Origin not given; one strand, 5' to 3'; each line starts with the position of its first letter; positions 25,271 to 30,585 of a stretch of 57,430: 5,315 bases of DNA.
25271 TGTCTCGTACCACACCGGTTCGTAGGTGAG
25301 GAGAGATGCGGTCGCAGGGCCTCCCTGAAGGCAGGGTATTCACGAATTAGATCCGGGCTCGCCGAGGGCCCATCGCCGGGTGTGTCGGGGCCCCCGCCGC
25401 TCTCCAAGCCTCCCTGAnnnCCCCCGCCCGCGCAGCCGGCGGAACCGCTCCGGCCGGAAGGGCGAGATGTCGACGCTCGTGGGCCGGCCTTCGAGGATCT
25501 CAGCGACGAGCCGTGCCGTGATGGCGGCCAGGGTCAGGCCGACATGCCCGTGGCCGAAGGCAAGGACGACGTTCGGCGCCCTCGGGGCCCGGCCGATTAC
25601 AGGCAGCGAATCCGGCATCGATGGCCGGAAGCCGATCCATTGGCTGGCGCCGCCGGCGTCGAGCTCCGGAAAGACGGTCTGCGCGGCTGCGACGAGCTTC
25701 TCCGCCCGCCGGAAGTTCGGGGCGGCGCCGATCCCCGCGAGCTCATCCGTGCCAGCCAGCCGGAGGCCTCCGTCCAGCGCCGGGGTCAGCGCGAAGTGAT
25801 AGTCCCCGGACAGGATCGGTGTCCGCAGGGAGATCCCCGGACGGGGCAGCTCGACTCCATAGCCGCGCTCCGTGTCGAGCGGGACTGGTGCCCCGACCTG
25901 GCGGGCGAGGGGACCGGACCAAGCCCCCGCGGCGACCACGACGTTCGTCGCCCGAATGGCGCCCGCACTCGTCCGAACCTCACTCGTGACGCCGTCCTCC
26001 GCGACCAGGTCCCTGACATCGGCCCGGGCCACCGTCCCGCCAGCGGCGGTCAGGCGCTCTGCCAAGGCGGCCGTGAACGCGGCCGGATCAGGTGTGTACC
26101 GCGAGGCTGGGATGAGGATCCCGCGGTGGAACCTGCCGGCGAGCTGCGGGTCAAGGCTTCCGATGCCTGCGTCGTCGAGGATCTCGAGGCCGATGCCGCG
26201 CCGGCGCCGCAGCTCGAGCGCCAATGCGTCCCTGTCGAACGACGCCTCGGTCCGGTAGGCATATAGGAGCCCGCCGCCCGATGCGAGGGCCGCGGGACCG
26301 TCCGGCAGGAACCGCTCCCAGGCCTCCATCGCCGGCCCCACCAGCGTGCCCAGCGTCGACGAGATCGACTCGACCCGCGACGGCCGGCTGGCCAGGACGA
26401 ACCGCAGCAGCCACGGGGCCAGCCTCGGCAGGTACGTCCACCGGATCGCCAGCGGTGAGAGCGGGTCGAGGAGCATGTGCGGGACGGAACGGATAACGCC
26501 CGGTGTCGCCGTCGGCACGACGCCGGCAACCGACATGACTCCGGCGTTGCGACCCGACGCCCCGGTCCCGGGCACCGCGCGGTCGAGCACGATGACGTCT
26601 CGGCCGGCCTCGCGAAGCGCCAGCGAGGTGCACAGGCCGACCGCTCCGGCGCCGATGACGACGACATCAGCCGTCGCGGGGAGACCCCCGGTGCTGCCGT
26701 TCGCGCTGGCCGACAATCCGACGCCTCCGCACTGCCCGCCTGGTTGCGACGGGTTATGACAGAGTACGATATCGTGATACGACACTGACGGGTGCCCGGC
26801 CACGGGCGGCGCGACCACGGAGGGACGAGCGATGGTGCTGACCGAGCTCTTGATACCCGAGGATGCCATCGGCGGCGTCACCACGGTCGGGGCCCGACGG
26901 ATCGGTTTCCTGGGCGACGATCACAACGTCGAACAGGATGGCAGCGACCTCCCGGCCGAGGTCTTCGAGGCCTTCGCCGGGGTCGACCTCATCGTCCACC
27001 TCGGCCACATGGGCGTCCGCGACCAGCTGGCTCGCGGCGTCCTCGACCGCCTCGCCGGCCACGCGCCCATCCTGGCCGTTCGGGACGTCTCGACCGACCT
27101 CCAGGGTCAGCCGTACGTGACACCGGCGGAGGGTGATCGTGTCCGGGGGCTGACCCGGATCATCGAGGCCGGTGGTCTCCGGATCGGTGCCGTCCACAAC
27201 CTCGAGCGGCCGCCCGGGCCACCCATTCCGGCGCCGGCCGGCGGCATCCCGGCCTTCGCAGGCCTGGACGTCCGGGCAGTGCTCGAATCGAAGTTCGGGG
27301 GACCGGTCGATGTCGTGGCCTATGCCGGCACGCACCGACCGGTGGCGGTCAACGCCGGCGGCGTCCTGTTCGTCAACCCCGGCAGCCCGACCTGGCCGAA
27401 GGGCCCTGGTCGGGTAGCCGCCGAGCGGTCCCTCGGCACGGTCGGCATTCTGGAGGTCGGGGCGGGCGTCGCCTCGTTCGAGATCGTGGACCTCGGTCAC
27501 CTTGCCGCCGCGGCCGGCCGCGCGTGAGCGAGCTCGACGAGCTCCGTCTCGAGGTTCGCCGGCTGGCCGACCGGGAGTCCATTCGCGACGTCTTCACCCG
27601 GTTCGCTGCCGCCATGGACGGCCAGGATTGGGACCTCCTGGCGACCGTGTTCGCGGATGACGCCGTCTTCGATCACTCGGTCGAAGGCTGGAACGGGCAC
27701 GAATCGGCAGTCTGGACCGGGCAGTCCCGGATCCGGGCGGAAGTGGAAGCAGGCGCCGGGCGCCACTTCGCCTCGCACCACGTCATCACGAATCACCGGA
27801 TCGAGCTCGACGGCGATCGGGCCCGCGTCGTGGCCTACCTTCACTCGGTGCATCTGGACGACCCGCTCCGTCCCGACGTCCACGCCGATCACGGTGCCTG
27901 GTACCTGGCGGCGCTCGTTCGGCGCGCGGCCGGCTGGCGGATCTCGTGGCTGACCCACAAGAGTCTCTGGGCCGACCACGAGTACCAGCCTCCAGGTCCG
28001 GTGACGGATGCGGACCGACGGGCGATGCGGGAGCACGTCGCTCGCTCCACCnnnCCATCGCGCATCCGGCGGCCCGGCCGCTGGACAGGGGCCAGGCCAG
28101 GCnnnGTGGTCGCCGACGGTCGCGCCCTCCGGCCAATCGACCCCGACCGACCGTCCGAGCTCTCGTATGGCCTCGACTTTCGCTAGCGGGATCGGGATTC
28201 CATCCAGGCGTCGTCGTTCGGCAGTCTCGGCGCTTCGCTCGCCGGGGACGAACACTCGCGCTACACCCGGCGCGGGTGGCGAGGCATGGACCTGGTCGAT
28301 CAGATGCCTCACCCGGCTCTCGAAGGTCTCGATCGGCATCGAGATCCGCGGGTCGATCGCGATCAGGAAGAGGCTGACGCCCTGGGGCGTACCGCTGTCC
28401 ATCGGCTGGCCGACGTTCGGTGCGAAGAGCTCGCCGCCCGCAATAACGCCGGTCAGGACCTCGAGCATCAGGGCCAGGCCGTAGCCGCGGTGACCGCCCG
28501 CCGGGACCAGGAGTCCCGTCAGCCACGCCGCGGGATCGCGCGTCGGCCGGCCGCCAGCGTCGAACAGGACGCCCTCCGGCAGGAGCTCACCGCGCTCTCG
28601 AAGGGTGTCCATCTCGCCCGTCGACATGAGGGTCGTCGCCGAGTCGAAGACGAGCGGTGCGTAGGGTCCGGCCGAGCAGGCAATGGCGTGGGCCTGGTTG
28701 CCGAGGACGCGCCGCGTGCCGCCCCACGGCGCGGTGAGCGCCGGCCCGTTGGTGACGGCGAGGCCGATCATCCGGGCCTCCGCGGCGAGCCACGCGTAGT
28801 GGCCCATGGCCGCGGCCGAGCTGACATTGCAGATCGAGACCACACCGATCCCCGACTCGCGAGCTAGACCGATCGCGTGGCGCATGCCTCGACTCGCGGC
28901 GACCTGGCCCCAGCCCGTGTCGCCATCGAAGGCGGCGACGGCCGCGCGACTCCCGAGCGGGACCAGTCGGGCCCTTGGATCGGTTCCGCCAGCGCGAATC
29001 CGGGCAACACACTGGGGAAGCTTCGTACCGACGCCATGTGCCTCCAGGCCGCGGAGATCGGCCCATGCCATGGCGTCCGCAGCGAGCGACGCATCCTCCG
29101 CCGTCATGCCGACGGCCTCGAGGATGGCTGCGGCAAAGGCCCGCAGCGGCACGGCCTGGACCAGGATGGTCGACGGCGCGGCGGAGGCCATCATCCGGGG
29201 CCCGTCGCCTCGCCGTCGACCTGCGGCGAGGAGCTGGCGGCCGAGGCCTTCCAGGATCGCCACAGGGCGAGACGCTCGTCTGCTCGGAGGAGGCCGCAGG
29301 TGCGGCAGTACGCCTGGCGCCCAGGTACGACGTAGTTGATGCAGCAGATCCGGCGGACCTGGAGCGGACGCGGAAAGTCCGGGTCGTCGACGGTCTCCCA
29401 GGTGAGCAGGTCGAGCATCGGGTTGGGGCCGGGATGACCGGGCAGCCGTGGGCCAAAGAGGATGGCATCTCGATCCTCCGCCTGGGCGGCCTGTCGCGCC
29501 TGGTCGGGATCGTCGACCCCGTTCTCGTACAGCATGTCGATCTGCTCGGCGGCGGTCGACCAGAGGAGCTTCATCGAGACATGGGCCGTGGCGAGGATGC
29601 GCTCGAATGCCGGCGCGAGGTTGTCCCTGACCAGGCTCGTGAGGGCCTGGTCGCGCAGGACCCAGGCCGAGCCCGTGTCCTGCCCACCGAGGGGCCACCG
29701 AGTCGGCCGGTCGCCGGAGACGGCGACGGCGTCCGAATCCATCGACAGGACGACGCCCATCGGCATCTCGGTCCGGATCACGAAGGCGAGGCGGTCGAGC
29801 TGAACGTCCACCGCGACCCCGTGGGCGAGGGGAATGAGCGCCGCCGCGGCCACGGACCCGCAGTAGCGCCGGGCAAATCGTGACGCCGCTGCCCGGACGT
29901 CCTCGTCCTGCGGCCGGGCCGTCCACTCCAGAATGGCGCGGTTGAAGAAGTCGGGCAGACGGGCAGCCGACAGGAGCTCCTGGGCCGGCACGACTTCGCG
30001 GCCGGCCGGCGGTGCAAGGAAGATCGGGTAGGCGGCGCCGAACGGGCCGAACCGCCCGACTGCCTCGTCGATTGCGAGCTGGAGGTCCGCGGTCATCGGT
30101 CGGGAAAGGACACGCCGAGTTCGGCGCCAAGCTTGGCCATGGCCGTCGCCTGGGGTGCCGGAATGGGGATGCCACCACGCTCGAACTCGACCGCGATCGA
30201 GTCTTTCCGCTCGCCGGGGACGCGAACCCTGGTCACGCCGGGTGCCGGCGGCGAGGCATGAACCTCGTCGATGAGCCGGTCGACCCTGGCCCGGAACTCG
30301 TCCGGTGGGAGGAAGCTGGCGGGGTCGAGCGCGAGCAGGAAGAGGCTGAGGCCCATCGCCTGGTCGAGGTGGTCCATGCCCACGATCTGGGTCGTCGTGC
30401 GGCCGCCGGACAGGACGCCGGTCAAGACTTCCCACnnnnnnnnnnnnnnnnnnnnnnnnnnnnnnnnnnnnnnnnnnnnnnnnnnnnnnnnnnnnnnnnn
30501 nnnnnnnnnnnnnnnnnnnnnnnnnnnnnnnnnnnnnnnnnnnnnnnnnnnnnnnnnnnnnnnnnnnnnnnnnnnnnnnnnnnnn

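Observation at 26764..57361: GATATC-cored motif marks nearly every promoter region across a ~31-kb block and is absent from the first 23 kb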

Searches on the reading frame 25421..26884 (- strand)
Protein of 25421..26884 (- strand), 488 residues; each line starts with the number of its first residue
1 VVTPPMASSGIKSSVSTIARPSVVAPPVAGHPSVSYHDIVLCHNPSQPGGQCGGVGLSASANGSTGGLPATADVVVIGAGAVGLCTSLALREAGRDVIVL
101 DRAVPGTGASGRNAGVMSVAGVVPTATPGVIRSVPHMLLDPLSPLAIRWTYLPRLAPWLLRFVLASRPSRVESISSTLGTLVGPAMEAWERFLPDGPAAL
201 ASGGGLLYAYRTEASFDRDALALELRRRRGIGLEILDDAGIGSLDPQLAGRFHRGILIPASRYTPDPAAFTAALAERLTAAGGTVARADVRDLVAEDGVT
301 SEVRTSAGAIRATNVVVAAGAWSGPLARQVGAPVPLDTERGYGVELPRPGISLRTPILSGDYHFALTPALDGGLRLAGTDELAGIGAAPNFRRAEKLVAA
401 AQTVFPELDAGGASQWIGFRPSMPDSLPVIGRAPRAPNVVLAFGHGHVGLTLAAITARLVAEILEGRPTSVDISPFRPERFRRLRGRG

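Call 6: search_protein_families(library=pfam, proteins=[window:25421-26884:-], max_evalue=0.00001)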
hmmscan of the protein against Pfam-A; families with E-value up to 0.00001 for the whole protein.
window:25421-26884:- (488 aa): 4 families
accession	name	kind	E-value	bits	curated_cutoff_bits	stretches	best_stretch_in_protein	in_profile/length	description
PF01266.30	DAO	-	7.9e-63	213.5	27.9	1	73-462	1-352/353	FAD dependent oxidoreductase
PF00890.30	FAD_binding_2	-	1.6e-07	31.4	20.4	1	73-122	1-50/414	FAD binding domain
PF13738.12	Pyr_redox_3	-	2.8e-06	27.2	30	0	75-105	1-32/305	Pyridine nucleotide-disulphide oxidoreductase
PF03486.20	HI0933_like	-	4.5e-06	26.7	50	0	73-103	2-32/244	HI0933-like protein Rossmann domain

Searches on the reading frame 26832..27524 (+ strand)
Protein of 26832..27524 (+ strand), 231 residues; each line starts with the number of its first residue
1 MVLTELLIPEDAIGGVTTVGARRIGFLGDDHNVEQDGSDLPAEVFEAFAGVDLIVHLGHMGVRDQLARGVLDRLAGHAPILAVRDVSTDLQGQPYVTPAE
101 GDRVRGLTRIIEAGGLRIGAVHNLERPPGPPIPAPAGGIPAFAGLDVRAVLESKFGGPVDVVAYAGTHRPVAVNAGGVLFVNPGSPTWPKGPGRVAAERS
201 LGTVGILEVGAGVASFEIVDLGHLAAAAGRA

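Call 6: search_protein_families(library=pfam, proteins=[window:26832-27524:+], max_evalue=0.00001)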
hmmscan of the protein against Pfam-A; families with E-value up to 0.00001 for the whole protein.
window:26832-27524:+ (231 aa): 1 family
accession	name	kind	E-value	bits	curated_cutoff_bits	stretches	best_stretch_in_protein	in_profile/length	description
PF12850.12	Metallophos_2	-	2.7e-10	40.9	27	1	23-192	2-141/154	Calcineurin-like phosphoesterase superfamily domain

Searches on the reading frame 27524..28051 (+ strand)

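Call 6: search_protein_families(library=pfam, proteins=[window:27524-28051:+], max_evalue=0.00001)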
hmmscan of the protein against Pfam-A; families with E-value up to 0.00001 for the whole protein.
window:27524-28051:+ (176 aa): 1 family
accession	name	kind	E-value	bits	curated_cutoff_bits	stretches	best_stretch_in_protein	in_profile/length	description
PF13577.12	SnoaL_4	-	3.4e-25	88.9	24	1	12-141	1-123/126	SnoaL-like domain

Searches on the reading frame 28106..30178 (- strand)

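Call 6: search_protein_families(library=pfam, proteins=[window:28106-30178:-], max_evalue=0.00001)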
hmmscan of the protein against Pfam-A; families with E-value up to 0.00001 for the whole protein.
window:28106-30178:- (691 aa): 1 family
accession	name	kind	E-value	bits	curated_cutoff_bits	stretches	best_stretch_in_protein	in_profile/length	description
PF02615.19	Ldh_2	-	2.8e-95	319.7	38.8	1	344-671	5-332/333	Malate/L-lactate dehydrogenase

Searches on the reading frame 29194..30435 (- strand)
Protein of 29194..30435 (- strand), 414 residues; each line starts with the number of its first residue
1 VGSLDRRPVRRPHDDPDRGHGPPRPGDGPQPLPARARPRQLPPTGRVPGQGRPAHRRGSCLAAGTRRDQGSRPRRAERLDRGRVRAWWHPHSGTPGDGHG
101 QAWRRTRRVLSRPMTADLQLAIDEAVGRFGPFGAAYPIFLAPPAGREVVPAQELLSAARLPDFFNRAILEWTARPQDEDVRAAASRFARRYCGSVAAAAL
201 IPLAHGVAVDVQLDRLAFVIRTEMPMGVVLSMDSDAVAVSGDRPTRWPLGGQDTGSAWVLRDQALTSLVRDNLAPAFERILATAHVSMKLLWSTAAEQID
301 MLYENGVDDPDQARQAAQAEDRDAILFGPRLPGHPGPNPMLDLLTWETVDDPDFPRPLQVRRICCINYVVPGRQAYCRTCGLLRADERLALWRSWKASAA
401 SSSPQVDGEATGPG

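Call 68: search_protein_families(library=pfam, proteins=[window:29194-30435:-], max_evalue=0.01)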
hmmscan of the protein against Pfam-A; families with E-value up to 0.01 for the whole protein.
window:29194-30435:- (414 aa): 1 family
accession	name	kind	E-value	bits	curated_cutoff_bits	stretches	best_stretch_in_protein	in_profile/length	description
PF06276.17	FhuF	-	8.5e-11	43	25.2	1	185-339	1-150/161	Ferric iron reductase FhuF-like transporter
